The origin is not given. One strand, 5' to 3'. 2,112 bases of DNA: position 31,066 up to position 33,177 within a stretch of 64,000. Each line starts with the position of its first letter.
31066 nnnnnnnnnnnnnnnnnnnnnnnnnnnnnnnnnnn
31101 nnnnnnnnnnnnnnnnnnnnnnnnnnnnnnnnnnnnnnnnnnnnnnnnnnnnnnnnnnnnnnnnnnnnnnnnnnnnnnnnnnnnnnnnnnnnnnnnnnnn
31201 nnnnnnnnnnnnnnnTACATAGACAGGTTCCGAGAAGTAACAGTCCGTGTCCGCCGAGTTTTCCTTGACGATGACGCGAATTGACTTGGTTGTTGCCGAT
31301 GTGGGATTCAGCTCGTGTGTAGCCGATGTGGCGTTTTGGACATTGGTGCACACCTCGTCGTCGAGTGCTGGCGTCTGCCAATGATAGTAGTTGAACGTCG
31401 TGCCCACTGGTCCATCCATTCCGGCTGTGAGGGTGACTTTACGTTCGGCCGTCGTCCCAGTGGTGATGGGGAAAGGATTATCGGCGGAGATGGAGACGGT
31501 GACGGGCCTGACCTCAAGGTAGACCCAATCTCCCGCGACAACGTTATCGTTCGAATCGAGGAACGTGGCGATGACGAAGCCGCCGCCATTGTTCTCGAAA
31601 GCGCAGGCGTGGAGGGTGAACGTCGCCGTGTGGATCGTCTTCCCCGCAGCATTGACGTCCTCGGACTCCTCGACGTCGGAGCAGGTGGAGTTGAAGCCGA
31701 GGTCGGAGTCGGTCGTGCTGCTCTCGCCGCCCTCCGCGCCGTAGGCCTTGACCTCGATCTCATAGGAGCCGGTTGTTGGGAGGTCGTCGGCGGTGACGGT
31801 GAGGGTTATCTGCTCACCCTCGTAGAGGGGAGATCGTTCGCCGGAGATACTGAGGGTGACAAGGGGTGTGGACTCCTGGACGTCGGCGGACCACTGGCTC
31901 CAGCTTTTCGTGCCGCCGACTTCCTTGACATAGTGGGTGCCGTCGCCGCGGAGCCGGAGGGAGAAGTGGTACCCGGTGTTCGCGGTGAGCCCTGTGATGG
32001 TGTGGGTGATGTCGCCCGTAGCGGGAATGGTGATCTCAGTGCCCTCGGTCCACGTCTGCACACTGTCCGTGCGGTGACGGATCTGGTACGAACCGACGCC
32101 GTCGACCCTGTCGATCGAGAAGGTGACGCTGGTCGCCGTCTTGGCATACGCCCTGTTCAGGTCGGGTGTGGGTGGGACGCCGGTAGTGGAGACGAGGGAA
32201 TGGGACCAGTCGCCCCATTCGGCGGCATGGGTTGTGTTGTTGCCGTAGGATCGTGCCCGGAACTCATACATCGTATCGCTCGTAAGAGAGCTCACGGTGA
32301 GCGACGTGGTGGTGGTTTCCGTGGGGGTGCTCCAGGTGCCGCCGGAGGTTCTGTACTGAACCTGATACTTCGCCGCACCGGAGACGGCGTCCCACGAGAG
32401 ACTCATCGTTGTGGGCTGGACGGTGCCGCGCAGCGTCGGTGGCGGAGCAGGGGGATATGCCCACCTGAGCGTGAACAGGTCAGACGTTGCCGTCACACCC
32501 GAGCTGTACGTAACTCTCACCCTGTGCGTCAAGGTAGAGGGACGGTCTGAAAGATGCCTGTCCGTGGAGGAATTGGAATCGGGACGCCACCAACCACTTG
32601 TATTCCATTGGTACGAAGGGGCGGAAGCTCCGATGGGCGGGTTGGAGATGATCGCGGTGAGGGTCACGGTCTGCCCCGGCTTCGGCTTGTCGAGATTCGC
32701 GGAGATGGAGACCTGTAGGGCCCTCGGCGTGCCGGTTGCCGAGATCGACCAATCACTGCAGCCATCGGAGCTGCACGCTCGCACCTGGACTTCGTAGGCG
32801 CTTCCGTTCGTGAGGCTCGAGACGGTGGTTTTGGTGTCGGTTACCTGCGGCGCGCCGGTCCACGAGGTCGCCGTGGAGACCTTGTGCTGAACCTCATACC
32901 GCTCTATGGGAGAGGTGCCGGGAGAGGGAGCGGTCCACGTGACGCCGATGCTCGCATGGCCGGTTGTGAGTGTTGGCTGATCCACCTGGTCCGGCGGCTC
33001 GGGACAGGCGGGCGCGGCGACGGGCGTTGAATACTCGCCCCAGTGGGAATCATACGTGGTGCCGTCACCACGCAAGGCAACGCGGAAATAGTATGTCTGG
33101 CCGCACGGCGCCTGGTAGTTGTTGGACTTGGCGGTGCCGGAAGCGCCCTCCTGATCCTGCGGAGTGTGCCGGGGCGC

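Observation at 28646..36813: ICE-borne polymorphic-toxin-like locus: giant FN3 stalk + enzymatic tip + coupled membrane gene + orphan cassettes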

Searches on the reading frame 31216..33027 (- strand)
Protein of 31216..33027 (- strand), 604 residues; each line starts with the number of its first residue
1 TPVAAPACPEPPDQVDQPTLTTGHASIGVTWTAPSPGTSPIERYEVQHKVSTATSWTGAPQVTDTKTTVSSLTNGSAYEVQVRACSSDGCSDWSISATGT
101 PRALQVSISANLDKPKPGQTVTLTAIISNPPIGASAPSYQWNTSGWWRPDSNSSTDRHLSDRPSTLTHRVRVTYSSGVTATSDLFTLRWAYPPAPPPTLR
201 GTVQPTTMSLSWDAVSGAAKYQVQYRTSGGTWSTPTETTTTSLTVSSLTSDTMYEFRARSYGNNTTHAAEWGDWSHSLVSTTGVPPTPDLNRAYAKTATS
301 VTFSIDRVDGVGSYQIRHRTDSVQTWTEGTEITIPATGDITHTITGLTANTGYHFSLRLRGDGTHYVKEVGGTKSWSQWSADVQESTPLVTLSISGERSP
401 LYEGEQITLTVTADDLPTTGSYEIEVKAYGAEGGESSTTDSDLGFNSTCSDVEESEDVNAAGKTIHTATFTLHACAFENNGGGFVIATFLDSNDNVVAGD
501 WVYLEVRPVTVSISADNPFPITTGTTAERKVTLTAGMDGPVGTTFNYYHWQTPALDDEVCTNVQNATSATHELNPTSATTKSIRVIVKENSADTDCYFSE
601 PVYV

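Call 27: find_homologous_proteins(query=window:31216-33027:-, max_evalue=1e-10)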
Query window:31216-33027:- (604 aa): 38 proteins with E <= 1e-10 among 8000 candidates.
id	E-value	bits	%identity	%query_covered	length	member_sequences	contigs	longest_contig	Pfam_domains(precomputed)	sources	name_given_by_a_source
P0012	3.5e-68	249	49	14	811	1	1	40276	PF28033.1,PF23598.2,PF01108.24,PF25059.2,PF18655.8,PF25788.3,PF09294.17,PF13855.13,PF16656.12,PF24801.2,PF00560.40,PF21466.4,PF12799.14,PF00041.28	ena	-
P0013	1.4e-67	247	32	57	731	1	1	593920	PF28033.1,PF21605.4,PF01108.24,PF25059.2,PF21200.3,PF23376.2,PF25788.3,PF24489.2,PF09294.17,PF16656.12,PF22633.4,PF26586.1,PF16323.12,PF21466.4,PF25833.1,PF23608.2,PF00041.28,PF10179.16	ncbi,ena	-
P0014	2.6e-64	236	31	43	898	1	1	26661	PF28033.1,PF21605.4,PF01108.24,PF25059.2,PF25788.3,PF24489.2,PF09294.17,PF16656.12,PF17425.9,PF24421.2,PF21466.4,PF23608.2,PF00041.28,PF03174.20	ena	-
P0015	1.5e-57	214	29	58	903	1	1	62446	PF28033.1,PF07495.20,PF21605.4,PF25300.1,PF01108.24,PF25059.2,PF25788.3,PF24489.2,PF16389.12,PF16656.12,PF22433.4,PF23608.2,PF00041.28,PF10179.16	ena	-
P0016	2.4e-48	183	34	65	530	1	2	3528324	PF00041.28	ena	-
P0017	6.4e-40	155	53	28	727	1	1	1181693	-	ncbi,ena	-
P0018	7.1e-40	155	31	43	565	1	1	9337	PF28033.1,PF24801.2,PF01108.24,PF25059.2,PF22633.4,PF21466.4,PF25788.3,PF00041.28,PF16656.12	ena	-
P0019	3.4e-39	153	33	44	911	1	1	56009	PF28033.1,PF23598.2,PF25300.1,PF25059.2,PF18655.8,PF25019.1,PF00560.40,PF12799.14,PF13855.13,PF00041.28,PF16656.12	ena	-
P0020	1.2e-37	148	48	14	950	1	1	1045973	PF28033.1,PF07495.20,PF23598.2,PF25059.2,PF24758.2,PF24141.2,PF25788.3,PF13855.13,PF16656.12,PF00560.40,PF21466.4,PF12799.14,PF05345.19,PF00041.28,PF20209.4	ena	-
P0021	1.1e-34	138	42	17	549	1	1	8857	PF28033.1,PF23598.2,PF25059.2,PF00560.40,PF21466.4,PF25788.3,PF12799.14,PF13855.13,PF00041.28,PF16656.12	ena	-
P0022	1.9e-32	131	45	15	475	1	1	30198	PF28033.1,PF25300.1,PF25059.2,PF25788.3,PF00041.28,PF16656.12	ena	-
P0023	7.1e-29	119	30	29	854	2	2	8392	PF05257.23,PF13306.13,PF25059.2,PF25814.2,PF21910.3,PF00041.28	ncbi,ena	-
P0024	2.9e-28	117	29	42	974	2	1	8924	PF07495.20,PF21605.4,PF01108.24,PF25059.2,PF17892.8,PF00028.24,PF17803.8,PF25788.3,PF24489.2,PF16656.12,PF22352.3,PF17963.8,PF24421.2,PF00041.28,PF10179.16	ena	-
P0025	1.6e-21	95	28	74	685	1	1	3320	PF28033.1,PF21605.4,PF16655.13,PF01108.24,PF25059.2,PF23376.2,PF25788.3,PF09294.17,PF25814.2,PF16656.12,PF00754.32,PF22633.4,PF00041.28,PF10179.16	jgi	jgi:titin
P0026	4.3e-20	90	39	12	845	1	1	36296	PF28033.1,PF07495.20,PF21605.4,PF25300.1,PF01108.24,PF25059.2,PF15645.14,PF23376.2,PF25788.3,PF24489.2,PF16656.12,PF22633.4,PF22433.4,PF25833.1,PF21471.4,PF00041.28,PF03174.20,PF10179.16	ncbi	ncbi:MAG TPA: fibronectin type III domain-containing protein, partial [Acidimicrobiales bacterium]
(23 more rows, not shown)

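Call 64: find_encoding_contigs(protein=P0017, flank=10000, max_places=3)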
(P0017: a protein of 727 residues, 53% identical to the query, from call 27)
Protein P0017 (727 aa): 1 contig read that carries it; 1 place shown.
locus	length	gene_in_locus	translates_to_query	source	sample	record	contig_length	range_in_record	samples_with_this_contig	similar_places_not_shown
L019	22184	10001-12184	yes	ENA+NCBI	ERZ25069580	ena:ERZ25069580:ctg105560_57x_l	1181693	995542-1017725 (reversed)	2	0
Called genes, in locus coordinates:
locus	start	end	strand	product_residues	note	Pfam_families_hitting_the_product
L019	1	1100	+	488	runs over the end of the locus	-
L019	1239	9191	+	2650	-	PF00041:fn3 (weak), PF05345:He_PIG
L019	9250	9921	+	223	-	-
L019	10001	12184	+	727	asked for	-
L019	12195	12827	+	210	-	-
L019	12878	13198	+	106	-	-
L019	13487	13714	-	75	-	-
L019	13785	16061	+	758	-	PF00139:Lectin_legB (faint), PF03388:Lectin_leg-like (weak), PF18483:Lectin_L-type_dom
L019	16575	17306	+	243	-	PF01717:Meth_synt_2 (weak)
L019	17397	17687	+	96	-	PF01717:Meth_synt_2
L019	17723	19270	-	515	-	PF00916:Sulfate_transp, PF01740:STAS (weak)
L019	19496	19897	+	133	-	PF00109:ketoacyl-synt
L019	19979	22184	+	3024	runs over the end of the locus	PF00109:ketoacyl-synt, PF02801:Ketoacyl-synt_C, PF16197:KAsynt_C_assoc, PF22621:CurL-like_PKS_C, PF00698:Acyl_transf_1, PF21089:PKS_DH_N, PF14765:PS-DH, PF08241:Methyltransf_11, +18 more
